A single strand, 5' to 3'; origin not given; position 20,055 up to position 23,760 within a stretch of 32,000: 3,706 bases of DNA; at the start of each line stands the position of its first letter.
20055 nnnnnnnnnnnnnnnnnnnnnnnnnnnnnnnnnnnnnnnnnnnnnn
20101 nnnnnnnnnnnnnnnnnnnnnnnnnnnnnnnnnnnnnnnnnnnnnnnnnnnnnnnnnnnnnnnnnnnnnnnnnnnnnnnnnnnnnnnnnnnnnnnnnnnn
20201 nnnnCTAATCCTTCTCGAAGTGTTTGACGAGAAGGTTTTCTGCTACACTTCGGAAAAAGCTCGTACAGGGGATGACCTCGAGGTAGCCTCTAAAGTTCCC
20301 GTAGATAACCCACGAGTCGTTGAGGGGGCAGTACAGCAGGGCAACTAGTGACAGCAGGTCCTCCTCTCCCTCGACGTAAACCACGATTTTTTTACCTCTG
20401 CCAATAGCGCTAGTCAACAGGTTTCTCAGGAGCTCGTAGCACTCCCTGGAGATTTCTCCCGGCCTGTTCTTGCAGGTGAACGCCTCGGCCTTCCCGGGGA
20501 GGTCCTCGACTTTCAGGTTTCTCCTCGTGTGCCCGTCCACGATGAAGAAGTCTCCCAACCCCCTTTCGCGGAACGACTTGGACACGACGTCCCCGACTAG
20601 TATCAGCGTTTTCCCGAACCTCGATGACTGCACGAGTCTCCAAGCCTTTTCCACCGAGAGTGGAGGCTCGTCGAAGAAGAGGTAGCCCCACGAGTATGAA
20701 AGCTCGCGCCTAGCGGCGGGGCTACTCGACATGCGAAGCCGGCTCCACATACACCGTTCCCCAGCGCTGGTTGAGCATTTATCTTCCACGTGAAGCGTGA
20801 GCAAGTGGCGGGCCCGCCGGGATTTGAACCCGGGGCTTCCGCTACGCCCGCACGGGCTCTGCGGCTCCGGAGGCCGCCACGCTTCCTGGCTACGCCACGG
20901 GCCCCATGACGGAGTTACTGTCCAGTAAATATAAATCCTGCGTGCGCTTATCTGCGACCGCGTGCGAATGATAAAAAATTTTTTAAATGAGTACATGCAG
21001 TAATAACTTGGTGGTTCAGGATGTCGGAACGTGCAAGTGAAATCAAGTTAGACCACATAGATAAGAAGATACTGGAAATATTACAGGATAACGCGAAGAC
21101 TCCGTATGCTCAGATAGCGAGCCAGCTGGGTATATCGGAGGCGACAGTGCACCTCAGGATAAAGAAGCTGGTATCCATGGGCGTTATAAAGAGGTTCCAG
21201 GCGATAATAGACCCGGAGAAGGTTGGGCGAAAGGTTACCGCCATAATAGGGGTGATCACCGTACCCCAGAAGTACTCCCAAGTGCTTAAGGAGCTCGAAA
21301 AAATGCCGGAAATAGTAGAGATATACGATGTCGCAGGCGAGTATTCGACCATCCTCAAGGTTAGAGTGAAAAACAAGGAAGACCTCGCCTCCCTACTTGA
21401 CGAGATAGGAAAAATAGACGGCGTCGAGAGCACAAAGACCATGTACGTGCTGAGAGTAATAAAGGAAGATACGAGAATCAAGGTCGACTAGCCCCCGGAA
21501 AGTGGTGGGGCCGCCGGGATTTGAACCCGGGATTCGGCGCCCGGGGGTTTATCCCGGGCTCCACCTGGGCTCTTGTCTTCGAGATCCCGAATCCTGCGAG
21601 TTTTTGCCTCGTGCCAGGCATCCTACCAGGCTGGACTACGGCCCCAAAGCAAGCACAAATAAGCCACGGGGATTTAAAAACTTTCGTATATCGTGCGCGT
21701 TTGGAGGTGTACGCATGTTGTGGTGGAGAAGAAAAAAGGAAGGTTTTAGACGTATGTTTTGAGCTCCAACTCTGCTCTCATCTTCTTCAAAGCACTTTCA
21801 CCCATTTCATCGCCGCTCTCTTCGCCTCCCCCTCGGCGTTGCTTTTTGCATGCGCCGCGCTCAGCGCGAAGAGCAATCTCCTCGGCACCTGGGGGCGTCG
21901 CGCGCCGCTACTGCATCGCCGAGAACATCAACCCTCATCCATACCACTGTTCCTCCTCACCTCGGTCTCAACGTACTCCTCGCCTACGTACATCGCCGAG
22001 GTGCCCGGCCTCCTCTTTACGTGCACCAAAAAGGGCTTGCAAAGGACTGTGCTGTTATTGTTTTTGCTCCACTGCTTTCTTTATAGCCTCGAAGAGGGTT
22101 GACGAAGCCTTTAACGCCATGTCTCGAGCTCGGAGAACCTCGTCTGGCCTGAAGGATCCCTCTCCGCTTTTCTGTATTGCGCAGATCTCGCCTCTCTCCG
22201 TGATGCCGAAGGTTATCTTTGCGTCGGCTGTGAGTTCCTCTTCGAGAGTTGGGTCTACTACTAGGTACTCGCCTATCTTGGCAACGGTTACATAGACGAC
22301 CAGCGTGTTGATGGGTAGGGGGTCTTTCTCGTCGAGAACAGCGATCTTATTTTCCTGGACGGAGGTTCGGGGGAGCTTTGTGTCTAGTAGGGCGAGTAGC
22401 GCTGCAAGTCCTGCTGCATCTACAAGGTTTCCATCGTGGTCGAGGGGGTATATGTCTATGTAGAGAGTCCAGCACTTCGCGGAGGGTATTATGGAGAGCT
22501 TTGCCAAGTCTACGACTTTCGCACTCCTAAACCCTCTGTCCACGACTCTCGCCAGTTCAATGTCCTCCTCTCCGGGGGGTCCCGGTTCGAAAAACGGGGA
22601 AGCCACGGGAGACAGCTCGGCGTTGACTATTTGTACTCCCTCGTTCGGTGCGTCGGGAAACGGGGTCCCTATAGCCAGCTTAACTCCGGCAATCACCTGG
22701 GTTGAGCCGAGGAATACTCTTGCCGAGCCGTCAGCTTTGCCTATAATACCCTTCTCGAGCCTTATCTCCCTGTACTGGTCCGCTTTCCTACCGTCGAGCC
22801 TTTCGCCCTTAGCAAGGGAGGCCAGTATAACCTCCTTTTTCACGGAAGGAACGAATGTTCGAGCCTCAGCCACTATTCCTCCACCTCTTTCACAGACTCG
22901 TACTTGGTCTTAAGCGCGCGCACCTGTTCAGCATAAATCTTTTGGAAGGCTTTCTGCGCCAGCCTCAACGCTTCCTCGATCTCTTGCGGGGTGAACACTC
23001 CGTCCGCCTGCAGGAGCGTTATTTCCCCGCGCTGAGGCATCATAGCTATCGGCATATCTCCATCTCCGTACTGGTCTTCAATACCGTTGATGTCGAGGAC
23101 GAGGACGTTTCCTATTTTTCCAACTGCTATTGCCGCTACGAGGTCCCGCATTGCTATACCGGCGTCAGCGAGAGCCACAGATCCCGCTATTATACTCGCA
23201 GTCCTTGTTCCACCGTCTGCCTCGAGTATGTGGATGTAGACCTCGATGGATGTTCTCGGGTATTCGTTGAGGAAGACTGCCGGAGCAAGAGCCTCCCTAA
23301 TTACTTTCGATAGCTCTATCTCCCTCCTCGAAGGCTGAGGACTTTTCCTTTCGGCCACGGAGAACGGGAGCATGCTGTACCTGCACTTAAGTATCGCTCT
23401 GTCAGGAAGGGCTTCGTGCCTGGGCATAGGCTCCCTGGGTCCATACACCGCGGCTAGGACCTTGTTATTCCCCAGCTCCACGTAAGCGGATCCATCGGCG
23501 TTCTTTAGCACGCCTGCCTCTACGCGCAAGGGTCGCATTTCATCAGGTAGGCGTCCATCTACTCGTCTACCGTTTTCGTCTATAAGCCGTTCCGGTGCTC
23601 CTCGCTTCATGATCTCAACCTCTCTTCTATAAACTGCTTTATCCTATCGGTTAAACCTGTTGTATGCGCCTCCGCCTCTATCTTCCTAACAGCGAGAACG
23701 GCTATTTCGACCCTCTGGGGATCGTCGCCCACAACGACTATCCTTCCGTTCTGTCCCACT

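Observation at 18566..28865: One related intron family at the same variable-loop site in five different tRNA genes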

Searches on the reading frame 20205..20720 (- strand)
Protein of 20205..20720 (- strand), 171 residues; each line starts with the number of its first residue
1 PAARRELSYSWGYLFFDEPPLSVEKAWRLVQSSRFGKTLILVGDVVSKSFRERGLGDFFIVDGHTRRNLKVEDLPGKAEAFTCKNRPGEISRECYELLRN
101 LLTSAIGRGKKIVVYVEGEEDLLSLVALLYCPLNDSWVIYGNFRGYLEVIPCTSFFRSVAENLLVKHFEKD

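Call 54: search_protein_families(library=pfam, proteins=[window:20205-20720:-], max_evalue=0.00001)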
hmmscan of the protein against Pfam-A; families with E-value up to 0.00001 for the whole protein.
window:20205-20720:- (171 aa): 1 family
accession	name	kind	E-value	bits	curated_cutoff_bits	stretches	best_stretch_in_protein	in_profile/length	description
PF04019.17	DUF359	-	8.9e-24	83.9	25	1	47-166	2-124/126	Protein of unknown function (DUF359)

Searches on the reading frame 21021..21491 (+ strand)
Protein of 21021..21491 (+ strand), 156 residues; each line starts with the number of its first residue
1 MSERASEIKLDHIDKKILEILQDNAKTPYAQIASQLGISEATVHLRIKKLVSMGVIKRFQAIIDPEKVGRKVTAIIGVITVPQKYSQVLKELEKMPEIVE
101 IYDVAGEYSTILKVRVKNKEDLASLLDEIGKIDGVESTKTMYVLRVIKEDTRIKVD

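Call 40: find_homologous_proteins(query=window:21021-21491:+, max_evalue=1e-20)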
Query window:21021-21491:+ (156 aa): 105 proteins with E <= 1e-20 among 193 candidates.
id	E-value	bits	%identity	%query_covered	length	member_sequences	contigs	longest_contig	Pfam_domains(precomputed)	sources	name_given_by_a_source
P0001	1.9e-88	311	100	100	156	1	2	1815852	PF22451.3,PF13412.13,PF08279.19,PF01037.29,PF13404.13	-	-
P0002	2.3e-79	282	87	100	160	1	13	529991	PF22451.3,PF13412.13,PF01037.29,PF13404.13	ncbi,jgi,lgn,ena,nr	ncbi:MAG: Lrp/AsnC family transcriptional regulator [Thermofilum sp.]|jgi:Lrp/AsnC family transcript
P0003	7.6e-79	280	87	100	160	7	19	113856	PF22451.3,PF13412.13,PF08279.19,PF01037.29,PF13404.13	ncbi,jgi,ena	jgi:Lrp/AsnC family transcriptional regulator for asnA, asnC and gidA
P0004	5.6e-78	278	85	100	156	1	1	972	PF22451.3,PF13412.13,PF08279.19,PF01037.29,PF13404.13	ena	-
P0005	1.1e-77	277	84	100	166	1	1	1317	PF22451.3,PF01047.29,PF12840.14,PF13412.13,PF01037.29,PF13404.13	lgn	-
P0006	1.9e-77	276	83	100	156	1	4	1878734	PF22451.3,PF12840.14,PF13412.13,PF13384.13,PF01037.29,PF13404.13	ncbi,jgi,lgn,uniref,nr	ncbi:Lrp/AsnC family transcriptional regulator [Infirmifilum sp. NZ]|uniref:Lrp/AsnC family transcri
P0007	6.4e-75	268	81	100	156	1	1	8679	PF22451.3,PF12840.14,PF13412.13,PF13384.13,PF01037.29,PF03927.20,PF13404.13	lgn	-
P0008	9.0e-75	267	80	100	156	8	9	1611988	PF22451.3,PF13412.13,PF01037.29,PF13404.13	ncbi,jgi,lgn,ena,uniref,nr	ncbi:MAG: Lrp/AsnC family transcriptional regulator [Infirmifilum sp.]|jgi:Lrp/AsnC family transcrip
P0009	6.7e-72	258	79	100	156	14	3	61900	PF22451.3,PF01047.29,PF12840.14,PF13412.13,PF01037.29,PF13404.13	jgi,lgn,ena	-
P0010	2.0e-68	247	75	100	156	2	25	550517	PF22451.3,PF01047.29,PF12840.14,PF13412.13,PF13384.13,PF01037.29,PF13404.13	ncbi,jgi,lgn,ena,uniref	ncbi:MAG: Lrp/AsnC family transcriptional regulator [Thermofilum sp.]|uniref:Lrp/AsnC family transcr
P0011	2.0e-68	247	74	100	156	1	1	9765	PF22451.3,PF01047.29,PF12840.14,PF13412.13,PF08279.19,PF13384.13,PF01022.27,PF01037.29,PF13404.13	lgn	-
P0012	2.2e-68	246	76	100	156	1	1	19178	PF22451.3,PF01047.29,PF12840.14,PF13412.13,PF13384.13,PF01037.29,PF13404.13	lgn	-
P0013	2.3e-68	246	75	100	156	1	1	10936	PF22451.3,PF12840.14,PF13412.13,PF13384.13,PF01037.29,PF13404.13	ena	-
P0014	3.4e-66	239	70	97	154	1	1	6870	PF22451.3,PF13412.13,PF01037.29,PF13404.13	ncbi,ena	-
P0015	4.8e-66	239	74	100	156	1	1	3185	PF22451.3,PF12840.14,PF13412.13,PF13384.13,PF01037.29,PF13404.13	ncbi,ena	-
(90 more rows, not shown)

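Call 41: find_encoding_contigs(protein=P0002, flank=10000, max_places=2)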
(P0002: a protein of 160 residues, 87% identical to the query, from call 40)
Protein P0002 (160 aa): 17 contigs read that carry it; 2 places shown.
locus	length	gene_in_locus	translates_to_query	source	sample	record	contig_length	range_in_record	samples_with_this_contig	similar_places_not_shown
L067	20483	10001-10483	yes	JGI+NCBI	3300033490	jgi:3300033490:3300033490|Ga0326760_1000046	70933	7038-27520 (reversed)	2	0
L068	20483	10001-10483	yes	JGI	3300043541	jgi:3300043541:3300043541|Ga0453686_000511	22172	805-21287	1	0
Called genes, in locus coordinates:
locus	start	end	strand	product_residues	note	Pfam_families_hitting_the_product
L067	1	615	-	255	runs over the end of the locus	PF14801:TrmI-like_N (weak), PF01135:PCMT, PF08704:GCD14, PF13847:Methyltransf_31 (weak), PF08241:Methyltransf_11 (weak), PF13649:Methyltransf_25 (weak)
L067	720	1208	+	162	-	PF01090:Ribosomal_S19e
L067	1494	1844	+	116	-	PF01984:dsDNA_bind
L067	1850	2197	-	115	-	PF07282:Cas12f1-like_TNB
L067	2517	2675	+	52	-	PF00832:Ribosomal_L39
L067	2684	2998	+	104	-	PF01198:Ribosomal_L31e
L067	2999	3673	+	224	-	PF01912:eIF-6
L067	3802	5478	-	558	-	PF04055:Radical_SAM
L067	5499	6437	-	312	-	PF00586:AIRS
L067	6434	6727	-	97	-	-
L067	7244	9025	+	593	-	PF06733:DEAD_2, PF13307:Helicase_C_2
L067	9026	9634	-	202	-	PF01380:SIS, PF13580:SIS_2 (weak)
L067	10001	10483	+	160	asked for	PF13404:HTH_AsnC-type, PF13412:HTH_24, PF22451:NirdL-like_HTH, PF01037:AsnC_trans_reg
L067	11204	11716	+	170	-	PF00237:Ribosomal_L22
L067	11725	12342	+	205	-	PF07650:KH_2, PF00189:Ribosomal_S3_C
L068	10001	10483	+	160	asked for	PF13404:HTH_AsnC-type, PF13412:HTH_24, PF22451:NirdL-like_HTH, PF01037:AsnC_trans_reg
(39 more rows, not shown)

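Call 42: find_encoding_contigs(protein=P0006, flank=10000, max_places=1)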
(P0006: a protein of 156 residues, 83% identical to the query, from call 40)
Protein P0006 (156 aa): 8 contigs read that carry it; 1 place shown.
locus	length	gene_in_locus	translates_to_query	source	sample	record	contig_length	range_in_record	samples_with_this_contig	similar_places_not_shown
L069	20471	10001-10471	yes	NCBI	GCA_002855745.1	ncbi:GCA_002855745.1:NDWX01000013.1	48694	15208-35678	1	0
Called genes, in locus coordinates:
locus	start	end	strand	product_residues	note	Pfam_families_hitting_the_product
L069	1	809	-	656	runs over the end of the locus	PF00437:T2SSE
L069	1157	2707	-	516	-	PF07282:Cas12f1-like_TNB (weak)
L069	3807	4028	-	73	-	-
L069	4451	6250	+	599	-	PF00482:T2SSF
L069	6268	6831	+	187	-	PF13207:AAA_17 (weak), PF13238:AAA_18, PF13521:AAA_28 (weak)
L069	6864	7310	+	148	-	PF02675:AdoMet_dc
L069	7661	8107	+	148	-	PF08069:Ribosomal_S13_N, PF00312:Ribosomal_S15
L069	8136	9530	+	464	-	PF01368:DHH (weak), PF21763:DHH_CID, PF02272:DHHA1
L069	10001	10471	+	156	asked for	PF13404:HTH_AsnC-type, PF13412:HTH_24, PF12840:HTH_20 (weak), PF13384:HTH_23 (faint), PF22451:NirdL-like_HTH, PF01037:AsnC_trans_reg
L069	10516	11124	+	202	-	PF01380:SIS, PF13580:SIS_2 (weak)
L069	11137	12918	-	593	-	PF00270:DEAD (faint), PF06733:DEAD_2, PF13307:Helicase_C_2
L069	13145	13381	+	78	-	-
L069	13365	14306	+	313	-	PF00586:AIRS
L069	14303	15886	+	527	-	PF04055:Radical_SAM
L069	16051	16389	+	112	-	-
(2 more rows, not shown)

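Call 43: find_encoding_contigs(protein=P0008, flank=10000, max_places=1)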
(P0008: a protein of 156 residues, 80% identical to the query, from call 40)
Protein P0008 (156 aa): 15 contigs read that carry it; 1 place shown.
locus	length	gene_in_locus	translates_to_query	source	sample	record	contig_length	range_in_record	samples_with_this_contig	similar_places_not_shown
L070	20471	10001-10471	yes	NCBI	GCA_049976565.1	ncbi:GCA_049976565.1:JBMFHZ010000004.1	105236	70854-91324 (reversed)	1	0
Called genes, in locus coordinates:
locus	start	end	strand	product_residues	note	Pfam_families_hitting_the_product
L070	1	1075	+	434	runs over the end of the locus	PF05221:AdoHcyase, PF07991:KARI_N (faint), PF00670:AdoHcyase_NAD, PF02826:2-Hacid_dh_C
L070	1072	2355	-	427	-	PF00919:UPF0004, PF04055:Radical_SAM, PF01938:TRAM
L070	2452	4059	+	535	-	-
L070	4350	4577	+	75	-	-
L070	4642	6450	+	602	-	PF00482:T2SSF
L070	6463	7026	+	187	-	PF00004:AAA (faint), PF02224:Cytidylate_kin (faint), PF13207:AAA_17, PF13238:AAA_18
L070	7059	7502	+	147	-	PF02675:AdoMet_dc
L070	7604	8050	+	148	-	PF08069:Ribosomal_S13_N, PF00312:Ribosomal_S15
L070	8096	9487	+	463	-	PF01368:DHH, PF27767:Arc_Cdc45 (weak), PF21763:DHH_CID, PF02272:DHHA1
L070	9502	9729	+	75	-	-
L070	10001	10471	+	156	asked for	PF13404:HTH_AsnC-type, PF13412:HTH_24, PF22451:NirdL-like_HTH, PF01037:AsnC_trans_reg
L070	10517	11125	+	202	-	PF01380:SIS, PF13580:SIS_2 (weak)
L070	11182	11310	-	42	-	-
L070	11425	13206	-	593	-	PF00270:DEAD (faint), PF06733:DEAD_2, PF13307:Helicase_C_2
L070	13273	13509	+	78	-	-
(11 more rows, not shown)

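Call 44: find_encoding_contigs(protein=P0010, flank=10000, max_places=1)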
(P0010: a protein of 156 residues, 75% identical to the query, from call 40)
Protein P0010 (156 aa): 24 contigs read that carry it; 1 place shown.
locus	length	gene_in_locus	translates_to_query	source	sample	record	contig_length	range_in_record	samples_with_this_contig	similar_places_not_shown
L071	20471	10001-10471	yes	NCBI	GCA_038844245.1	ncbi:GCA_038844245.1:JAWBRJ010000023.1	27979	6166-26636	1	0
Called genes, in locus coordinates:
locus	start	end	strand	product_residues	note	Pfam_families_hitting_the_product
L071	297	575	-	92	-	-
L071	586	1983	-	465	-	PF01368:DHH, PF27767:Arc_Cdc45 (weak), PF21763:DHH_CID, PF02272:DHHA1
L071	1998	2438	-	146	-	PF08069:Ribosomal_S13_N, PF00312:Ribosomal_S15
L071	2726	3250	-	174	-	PF02002:TFIIE_alpha, PF08271:Zn_Ribbon_TF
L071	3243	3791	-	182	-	PF01994:Trm56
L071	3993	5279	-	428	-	PF13167:GTP-bdg_N, PF16360:GTP-bdg_M, PF00009:GTP_EFTU (faint), PF02421:FeoB_N (weak), PF01926:MMR_HSR1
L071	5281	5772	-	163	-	PF24250:HVO_2718 (weak), PF13560:HTH_31 (faint), PF01381:HTH_3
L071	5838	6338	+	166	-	PF14810:TGT_C2, PF01472:PUA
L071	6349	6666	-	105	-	-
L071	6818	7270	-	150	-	-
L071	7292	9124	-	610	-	PF23545:Zn_ribbon_HMPTM, PF04055:Radical_SAM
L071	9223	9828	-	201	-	-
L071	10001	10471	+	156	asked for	PF13404:HTH_AsnC-type, PF13412:HTH_24, PF01047:MarR (faint), PF12840:HTH_20 (faint), PF13384:HTH_23 (faint), PF22451:NirdL-like_HTH, PF01037:AsnC_trans_reg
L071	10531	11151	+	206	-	PF01015:Ribosomal_S3Ae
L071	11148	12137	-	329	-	PF01368:DHH, PF02272:DHHA1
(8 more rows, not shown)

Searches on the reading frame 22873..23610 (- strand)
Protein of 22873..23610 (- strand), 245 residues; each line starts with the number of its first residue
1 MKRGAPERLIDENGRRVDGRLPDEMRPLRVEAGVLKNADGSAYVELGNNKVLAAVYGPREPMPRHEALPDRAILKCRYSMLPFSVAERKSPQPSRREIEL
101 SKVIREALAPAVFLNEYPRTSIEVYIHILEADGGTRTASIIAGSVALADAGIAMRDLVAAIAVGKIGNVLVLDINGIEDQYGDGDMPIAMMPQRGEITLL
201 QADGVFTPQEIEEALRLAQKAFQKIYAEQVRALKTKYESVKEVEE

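Call 21: find_encoding_contigs(protein=window:22873-23610:-, flank=10000, max_places=6)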
Protein window:22873-23610:- (245 aa): 5 contigs read that carry it; 3 places shown.
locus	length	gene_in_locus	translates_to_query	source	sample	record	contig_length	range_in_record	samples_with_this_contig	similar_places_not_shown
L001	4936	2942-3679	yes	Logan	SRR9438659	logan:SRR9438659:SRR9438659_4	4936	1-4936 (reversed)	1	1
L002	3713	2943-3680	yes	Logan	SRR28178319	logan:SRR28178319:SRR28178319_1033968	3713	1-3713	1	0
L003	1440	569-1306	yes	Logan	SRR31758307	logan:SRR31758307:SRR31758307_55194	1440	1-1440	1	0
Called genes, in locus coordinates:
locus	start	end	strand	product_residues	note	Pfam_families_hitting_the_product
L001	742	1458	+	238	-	PF10584:Proteasome_A_N, PF00227:Proteasome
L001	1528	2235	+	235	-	PF01172:SBDS_N, PF09377:SBDS_domain_II, PF20268:SBDS_C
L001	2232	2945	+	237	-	PF22625:ECR1_N_2, PF21266:S1_RRP4, PF00013:KH_1, PF15985:KH_6 (weak)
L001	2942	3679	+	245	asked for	PF01138:RNase_PH, PF03725:RNase_PH_C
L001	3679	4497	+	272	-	PF01138:RNase_PH, PF03725:RNase_PH_C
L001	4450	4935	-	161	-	?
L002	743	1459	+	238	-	PF10584:Proteasome_A_N, PF00227:Proteasome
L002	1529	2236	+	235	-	PF01172:SBDS_N, PF09377:SBDS_domain_II, PF20268:SBDS_C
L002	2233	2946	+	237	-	PF22625:ECR1_N_2, PF21266:S1_RRP4, PF00013:KH_1, PF15985:KH_6 (weak)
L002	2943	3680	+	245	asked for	PF01138:RNase_PH, PF03725:RNase_PH_C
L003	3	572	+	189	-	?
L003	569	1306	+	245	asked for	PF01138:RNase_PH, PF03725:RNase_PH_C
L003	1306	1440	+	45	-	?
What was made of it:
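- Tried and rejected: Exact-protein look-up returned only short Logan contigs; the contig of more than 1 Mb was not shown (call 21).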
